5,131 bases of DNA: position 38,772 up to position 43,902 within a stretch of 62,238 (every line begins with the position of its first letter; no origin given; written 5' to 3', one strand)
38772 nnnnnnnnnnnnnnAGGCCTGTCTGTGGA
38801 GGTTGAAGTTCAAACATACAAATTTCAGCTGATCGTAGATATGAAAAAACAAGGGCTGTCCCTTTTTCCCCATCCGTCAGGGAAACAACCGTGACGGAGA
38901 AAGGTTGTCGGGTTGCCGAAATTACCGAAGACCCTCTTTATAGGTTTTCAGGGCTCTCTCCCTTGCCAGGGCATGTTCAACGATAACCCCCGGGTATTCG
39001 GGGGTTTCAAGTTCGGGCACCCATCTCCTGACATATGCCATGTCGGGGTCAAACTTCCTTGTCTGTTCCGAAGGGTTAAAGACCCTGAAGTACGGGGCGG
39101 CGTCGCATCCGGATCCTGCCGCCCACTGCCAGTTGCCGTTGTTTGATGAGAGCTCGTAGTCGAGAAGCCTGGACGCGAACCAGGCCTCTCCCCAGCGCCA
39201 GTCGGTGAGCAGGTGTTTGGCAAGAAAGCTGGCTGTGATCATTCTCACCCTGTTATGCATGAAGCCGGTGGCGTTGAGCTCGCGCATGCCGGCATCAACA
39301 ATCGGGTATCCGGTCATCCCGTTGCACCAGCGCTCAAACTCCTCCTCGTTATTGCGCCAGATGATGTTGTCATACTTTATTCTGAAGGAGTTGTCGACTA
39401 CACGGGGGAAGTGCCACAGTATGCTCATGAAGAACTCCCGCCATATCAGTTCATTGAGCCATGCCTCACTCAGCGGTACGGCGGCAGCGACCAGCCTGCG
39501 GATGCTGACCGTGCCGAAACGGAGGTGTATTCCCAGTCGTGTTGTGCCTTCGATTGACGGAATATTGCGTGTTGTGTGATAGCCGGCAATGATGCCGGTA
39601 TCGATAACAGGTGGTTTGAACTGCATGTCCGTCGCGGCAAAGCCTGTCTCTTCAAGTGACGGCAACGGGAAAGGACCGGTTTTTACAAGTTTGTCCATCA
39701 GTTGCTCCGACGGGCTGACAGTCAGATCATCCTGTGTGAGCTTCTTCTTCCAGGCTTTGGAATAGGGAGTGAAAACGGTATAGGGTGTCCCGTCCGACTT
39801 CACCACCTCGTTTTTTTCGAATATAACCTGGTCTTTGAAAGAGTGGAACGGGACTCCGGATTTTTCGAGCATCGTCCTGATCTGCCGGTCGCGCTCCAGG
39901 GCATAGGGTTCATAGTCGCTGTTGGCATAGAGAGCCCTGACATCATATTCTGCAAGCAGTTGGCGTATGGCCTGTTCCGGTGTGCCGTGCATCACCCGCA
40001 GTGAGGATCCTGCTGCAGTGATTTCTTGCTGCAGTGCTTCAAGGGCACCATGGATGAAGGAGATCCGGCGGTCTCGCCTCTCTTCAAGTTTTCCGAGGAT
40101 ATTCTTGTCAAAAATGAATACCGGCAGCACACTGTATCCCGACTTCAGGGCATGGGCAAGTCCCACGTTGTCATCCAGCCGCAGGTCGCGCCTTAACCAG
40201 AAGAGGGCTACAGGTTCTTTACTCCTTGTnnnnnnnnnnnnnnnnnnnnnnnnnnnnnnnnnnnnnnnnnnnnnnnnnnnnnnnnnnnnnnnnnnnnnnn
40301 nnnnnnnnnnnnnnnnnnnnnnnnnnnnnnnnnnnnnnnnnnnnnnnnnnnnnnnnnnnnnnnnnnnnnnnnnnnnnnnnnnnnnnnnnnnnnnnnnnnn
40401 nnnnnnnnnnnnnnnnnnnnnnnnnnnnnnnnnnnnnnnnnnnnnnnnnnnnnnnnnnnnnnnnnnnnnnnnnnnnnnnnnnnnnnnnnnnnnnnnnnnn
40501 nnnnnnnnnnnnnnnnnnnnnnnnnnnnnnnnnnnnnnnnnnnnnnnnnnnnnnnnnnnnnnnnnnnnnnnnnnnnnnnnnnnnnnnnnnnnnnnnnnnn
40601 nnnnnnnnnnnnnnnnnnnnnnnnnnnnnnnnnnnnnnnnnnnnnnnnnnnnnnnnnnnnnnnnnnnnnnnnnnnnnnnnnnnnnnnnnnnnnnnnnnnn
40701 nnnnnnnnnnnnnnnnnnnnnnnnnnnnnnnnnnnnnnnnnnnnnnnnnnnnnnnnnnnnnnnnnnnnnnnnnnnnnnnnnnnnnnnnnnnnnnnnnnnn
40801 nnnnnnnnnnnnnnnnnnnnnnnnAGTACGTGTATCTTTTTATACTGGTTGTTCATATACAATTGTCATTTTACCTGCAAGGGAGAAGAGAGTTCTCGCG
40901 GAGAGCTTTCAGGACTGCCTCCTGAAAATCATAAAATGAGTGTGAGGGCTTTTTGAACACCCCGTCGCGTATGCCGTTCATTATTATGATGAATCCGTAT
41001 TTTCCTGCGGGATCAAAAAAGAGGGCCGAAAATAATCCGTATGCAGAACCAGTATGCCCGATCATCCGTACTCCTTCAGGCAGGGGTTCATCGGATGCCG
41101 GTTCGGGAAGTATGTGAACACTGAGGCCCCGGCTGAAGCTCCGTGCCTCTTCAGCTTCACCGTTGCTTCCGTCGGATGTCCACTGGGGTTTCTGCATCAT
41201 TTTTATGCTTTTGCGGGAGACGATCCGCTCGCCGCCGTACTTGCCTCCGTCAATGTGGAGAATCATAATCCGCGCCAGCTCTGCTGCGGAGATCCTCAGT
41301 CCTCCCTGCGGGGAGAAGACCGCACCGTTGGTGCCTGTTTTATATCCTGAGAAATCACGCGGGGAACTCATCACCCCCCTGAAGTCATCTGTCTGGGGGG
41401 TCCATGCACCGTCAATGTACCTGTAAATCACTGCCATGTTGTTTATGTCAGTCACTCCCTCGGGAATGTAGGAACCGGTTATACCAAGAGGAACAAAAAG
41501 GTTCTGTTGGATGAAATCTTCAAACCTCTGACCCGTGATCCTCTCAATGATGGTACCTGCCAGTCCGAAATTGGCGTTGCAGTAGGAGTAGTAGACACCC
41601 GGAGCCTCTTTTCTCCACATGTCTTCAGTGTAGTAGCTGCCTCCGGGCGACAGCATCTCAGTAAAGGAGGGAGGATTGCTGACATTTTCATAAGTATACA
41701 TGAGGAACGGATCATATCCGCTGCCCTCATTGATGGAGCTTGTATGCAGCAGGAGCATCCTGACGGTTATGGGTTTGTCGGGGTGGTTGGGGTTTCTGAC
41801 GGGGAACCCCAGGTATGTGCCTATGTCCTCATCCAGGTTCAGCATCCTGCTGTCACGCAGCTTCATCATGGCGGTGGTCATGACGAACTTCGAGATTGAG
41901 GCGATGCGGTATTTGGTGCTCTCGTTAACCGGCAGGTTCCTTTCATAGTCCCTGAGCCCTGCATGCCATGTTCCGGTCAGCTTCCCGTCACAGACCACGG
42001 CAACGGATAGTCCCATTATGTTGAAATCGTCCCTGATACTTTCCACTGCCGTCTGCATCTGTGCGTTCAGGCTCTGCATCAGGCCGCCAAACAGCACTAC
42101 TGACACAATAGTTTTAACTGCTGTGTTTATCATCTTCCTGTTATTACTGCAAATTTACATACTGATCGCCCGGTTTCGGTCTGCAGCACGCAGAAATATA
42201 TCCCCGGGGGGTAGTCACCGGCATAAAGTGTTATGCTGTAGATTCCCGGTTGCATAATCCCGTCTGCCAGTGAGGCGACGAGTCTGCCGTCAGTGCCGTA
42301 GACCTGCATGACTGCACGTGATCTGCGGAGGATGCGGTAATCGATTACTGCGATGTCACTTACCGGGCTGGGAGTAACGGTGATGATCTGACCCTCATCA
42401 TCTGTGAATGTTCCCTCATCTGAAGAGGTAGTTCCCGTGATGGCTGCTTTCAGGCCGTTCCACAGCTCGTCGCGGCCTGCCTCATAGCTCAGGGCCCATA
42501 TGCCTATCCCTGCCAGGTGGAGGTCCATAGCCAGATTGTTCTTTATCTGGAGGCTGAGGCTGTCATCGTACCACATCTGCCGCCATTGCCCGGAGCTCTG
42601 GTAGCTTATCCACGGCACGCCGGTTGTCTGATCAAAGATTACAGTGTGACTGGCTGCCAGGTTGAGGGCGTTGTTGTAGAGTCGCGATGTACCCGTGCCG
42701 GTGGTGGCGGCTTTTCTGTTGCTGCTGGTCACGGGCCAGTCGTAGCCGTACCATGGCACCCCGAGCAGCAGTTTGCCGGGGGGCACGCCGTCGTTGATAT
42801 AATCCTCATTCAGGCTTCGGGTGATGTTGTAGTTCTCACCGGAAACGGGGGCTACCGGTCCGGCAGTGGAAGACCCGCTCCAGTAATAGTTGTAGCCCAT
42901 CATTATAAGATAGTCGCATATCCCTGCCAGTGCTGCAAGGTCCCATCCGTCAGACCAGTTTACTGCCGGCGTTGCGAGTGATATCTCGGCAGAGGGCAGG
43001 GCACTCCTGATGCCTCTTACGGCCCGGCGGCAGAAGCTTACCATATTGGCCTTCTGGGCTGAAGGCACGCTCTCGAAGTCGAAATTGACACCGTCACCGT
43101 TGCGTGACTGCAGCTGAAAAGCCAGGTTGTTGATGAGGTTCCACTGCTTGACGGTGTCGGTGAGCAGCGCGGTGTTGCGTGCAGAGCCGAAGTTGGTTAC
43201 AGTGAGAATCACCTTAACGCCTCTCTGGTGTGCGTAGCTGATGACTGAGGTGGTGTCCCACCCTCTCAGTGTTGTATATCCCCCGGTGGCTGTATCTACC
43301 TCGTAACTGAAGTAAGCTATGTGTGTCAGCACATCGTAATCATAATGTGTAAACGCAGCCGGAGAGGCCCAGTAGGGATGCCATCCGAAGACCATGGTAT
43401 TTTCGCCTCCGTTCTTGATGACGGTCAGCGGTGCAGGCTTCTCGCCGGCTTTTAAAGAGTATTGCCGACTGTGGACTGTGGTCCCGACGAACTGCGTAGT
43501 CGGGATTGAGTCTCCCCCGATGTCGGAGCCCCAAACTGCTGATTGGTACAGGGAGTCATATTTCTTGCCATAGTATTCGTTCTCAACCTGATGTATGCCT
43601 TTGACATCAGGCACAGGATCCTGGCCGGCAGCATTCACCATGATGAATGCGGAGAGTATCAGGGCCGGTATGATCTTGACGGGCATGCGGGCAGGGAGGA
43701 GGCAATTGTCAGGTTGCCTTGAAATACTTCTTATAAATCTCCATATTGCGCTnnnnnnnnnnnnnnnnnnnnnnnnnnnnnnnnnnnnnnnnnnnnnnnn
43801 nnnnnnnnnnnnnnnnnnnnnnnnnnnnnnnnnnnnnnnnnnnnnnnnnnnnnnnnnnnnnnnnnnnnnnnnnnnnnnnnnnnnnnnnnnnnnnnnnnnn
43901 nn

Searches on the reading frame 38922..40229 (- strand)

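Call 80: search_protein_families(library=pfam, proteins=[window:38922-40229:-], max_evalue=0.00001)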
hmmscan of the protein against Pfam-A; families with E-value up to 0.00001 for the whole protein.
window:38922-40229:- (435 aa): 2 families
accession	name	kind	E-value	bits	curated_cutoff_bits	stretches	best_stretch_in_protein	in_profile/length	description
PF03441.19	FAD_binding_7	-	2.5e-73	246.2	27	1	257-408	1-154/203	FAD binding domain of DNA photolyase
PF00875.24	DNA_photolyase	-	6.6e-46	156.7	26.6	1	9-167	2-158/164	DNA photolyase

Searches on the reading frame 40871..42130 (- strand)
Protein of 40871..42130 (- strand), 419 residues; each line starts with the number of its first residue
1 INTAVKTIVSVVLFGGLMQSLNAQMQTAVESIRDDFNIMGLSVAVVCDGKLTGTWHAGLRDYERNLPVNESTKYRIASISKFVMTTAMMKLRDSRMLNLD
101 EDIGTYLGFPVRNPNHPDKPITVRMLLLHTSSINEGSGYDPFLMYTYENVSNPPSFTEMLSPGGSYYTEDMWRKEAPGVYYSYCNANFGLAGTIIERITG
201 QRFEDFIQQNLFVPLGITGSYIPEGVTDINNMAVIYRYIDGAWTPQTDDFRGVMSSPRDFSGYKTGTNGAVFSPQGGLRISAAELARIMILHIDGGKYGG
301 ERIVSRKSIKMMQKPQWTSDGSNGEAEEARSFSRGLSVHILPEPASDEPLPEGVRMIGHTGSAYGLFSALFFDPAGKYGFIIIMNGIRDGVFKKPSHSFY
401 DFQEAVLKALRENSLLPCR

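Call 80: search_protein_families(library=pfam, proteins=[window:40871-42130:-], max_evalue=0.00001)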
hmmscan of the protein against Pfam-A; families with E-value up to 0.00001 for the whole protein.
window:40871-42130:- (419 aa): 1 family
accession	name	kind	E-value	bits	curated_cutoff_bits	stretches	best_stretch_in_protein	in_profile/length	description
PF00144.29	Beta-lactamase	-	3.4e-48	164.9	27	1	29-386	5-310/329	Beta-lactamase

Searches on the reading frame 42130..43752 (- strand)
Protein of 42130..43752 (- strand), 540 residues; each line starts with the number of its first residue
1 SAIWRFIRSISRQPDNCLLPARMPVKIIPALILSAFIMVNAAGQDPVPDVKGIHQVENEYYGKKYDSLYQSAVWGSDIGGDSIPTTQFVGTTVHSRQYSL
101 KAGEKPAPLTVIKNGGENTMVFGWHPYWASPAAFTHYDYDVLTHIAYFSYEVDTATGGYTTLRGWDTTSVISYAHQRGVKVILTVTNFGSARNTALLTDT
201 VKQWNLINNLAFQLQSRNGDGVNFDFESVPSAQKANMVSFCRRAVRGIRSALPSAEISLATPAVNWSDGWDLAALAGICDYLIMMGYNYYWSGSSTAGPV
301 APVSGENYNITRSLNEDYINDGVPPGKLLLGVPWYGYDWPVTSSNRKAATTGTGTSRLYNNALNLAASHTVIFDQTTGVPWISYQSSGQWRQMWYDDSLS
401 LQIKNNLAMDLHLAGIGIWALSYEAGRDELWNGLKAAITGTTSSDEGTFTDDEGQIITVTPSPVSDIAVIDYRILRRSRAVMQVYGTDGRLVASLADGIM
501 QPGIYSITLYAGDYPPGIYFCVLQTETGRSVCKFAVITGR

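Call 80: search_protein_families(library=pfam, proteins=[window:42130-43752:-], max_evalue=0.00001)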
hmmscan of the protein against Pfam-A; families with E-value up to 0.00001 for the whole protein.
window:42130-43752:- (540 aa): 1 family
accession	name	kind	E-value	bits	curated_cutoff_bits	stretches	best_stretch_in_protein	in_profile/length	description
PF00704.34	Glyco_hydro_18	-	1.1e-29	104.6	29.6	1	137-423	18-316/317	Glycosyl hydrolases family 18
